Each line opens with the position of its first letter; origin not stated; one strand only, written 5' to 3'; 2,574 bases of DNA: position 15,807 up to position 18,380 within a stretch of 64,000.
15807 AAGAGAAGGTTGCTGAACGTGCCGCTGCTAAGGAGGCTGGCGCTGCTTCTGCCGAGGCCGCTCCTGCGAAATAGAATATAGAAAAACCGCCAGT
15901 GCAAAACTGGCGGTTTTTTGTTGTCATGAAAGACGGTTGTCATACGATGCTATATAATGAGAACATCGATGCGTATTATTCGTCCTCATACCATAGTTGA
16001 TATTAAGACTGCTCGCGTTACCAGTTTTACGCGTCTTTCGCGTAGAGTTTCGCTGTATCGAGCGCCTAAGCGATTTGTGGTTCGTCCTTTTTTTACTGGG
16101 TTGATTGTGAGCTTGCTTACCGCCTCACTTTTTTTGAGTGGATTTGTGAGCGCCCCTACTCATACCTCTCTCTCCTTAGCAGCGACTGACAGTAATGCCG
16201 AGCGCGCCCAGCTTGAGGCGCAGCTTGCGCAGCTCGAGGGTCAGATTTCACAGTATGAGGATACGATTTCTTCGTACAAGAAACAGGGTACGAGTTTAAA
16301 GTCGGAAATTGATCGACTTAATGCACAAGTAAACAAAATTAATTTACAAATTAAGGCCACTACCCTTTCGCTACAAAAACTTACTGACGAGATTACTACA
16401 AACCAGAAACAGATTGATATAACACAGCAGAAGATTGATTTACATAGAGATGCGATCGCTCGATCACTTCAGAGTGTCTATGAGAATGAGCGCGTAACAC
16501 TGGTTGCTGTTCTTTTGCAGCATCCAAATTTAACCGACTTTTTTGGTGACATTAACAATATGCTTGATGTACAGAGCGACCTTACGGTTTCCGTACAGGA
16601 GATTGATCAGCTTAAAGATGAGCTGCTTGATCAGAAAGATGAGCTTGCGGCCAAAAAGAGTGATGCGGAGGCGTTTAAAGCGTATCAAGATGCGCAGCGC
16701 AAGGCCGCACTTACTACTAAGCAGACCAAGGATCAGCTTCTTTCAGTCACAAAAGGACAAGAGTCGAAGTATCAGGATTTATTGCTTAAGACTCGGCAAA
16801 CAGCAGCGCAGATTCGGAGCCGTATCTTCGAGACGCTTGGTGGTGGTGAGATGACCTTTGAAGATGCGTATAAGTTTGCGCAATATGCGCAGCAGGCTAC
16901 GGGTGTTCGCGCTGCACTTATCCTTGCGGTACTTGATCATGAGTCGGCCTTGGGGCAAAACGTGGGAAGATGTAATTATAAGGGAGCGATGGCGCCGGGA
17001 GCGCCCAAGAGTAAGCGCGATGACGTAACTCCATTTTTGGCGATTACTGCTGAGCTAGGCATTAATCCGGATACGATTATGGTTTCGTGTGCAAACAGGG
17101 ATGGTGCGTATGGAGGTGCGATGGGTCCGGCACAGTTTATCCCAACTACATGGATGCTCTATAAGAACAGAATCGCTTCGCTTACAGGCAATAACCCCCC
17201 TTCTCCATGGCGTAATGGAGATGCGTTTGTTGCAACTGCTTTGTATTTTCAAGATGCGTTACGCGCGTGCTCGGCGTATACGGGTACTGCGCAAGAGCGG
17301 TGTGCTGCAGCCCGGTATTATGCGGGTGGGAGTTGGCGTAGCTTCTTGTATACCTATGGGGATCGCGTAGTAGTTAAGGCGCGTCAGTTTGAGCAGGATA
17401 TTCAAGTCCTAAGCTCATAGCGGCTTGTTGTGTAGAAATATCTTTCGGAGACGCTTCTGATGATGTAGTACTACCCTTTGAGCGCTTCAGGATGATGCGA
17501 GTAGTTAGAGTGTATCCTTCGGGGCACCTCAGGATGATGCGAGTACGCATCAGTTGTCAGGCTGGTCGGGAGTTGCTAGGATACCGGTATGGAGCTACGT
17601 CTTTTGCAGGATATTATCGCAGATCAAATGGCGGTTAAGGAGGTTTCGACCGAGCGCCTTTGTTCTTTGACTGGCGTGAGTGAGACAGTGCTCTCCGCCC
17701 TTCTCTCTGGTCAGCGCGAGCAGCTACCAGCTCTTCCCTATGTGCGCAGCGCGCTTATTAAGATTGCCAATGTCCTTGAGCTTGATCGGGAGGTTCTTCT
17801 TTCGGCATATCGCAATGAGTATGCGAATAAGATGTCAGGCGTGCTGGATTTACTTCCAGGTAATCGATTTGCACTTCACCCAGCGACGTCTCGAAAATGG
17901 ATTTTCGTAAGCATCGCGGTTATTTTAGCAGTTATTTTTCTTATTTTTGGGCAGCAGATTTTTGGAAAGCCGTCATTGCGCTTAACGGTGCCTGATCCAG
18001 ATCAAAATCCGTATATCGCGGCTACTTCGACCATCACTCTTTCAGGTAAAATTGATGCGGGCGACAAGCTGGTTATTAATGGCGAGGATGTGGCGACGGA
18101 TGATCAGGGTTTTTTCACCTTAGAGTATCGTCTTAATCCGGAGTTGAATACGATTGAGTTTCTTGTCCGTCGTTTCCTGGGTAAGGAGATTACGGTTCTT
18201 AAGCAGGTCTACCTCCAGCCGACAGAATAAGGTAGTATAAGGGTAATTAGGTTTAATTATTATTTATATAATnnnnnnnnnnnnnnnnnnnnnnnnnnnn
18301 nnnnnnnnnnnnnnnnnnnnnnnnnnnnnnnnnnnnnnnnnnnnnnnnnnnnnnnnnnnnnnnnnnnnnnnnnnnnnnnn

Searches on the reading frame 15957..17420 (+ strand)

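Call 56: search_protein_families(library=pfam, proteins=[window:15957-17420:+], max_evalue=0.001)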
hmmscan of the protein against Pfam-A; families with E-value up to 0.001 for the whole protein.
window:15957-17420:+ (487 aa): 1 family
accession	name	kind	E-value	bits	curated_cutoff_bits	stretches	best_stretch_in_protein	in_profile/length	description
PF13406.11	SLT_2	-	6.3e-11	42.5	24.3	1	293-433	62-198/292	Transglycosylase SLT domain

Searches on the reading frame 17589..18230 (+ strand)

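Call 56: search_protein_families(library=pfam, proteins=[window:17589-18230:+], max_evalue=0.001)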
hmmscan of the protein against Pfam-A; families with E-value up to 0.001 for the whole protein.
window:17589-18230:+ (213 aa): 1 family
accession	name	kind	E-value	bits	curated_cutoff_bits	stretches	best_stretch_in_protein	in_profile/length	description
PF13413.12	HTH_25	-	1.3e-05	25.4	24.6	1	18-68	10-60/62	Helix-turn-helix domain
